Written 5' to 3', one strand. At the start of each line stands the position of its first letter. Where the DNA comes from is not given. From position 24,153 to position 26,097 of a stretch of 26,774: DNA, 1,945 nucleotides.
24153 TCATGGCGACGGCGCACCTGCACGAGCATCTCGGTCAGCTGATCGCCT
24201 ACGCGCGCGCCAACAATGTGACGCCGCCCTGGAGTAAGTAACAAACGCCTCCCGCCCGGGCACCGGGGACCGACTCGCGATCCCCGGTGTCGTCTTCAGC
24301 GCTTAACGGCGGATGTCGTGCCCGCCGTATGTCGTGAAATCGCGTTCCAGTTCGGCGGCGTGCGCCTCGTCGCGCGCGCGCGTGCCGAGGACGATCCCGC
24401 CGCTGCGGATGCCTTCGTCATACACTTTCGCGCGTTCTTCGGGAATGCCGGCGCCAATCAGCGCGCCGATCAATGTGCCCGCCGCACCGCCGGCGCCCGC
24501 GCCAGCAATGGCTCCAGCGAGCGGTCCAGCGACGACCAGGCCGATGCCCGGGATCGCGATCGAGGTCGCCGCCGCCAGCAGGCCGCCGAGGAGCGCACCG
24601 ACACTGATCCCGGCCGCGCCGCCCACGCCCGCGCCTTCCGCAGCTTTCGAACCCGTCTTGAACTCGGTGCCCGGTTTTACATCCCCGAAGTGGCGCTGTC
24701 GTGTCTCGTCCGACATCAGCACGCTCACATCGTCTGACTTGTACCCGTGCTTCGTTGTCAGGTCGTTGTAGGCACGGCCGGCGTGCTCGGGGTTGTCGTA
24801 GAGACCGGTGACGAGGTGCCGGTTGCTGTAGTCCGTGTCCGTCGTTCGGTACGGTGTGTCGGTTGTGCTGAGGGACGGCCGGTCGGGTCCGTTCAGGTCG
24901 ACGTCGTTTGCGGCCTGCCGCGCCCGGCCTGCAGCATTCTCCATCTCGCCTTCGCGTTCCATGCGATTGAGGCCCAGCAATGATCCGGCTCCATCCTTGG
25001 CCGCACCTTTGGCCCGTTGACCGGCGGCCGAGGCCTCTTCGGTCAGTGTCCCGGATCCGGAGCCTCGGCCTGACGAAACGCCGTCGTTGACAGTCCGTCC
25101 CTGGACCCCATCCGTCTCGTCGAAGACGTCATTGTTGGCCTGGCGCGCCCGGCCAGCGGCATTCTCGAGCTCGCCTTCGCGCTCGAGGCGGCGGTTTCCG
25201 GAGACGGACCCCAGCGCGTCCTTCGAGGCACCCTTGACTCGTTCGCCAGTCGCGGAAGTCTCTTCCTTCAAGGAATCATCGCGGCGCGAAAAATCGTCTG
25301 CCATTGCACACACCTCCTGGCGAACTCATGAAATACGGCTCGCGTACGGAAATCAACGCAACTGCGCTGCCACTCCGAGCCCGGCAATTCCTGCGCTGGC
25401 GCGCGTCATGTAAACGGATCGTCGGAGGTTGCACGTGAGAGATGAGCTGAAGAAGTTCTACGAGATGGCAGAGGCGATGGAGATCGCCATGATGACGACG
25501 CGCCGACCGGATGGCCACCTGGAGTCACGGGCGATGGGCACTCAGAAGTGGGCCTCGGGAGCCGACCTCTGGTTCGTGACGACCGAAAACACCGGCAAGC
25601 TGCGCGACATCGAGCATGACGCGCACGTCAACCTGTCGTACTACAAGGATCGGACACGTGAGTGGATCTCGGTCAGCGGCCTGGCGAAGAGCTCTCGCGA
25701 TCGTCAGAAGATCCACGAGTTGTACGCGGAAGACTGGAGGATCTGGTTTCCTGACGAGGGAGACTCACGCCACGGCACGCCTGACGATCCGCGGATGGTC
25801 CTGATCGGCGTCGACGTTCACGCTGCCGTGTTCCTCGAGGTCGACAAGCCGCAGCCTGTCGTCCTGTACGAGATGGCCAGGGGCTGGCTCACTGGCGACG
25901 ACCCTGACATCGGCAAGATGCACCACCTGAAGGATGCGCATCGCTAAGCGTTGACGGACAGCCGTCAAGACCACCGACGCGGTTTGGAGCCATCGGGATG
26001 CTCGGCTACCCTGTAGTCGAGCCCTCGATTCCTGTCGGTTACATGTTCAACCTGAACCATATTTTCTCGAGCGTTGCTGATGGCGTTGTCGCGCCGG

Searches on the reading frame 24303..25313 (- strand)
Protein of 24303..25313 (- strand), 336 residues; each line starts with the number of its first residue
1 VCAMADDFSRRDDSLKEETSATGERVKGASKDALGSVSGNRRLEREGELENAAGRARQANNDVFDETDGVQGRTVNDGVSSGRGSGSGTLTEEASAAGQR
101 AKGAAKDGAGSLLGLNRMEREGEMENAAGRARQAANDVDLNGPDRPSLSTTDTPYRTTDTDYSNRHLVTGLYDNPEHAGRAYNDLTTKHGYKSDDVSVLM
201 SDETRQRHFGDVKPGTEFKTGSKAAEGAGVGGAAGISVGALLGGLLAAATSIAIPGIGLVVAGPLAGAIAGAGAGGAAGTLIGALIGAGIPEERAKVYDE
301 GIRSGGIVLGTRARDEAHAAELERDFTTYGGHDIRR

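Call 65: search_protein_families(library=pfam, proteins=[window:24303-25313:-], max_evalue=0.001)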
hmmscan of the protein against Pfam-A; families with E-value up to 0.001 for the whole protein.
window:24303-25313:- (336 aa): 1 family
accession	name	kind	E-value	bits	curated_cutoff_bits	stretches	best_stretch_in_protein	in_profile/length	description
PF05532.17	CsbD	-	4.4e-14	52.6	40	2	20-65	4-49/53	CsbD-like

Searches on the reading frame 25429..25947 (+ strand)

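Call 65: search_protein_families(library=pfam, proteins=[window:25429-25947:+], max_evalue=0.001)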
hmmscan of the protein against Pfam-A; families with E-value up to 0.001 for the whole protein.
window:25429-25947:+ (172 aa): 2 families
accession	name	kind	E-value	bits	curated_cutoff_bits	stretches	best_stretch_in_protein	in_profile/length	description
PF16242.11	Pyrid_ox_like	-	1.3e-31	109.6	28.8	1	5-160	1-149/149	Pyridoxamine 5'-phosphate oxidase like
PF01243.27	PNPOx_N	-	3.1e-09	37.7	28.1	1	6-131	4-114/120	Pyridoxamine 5'-phosphate oxidase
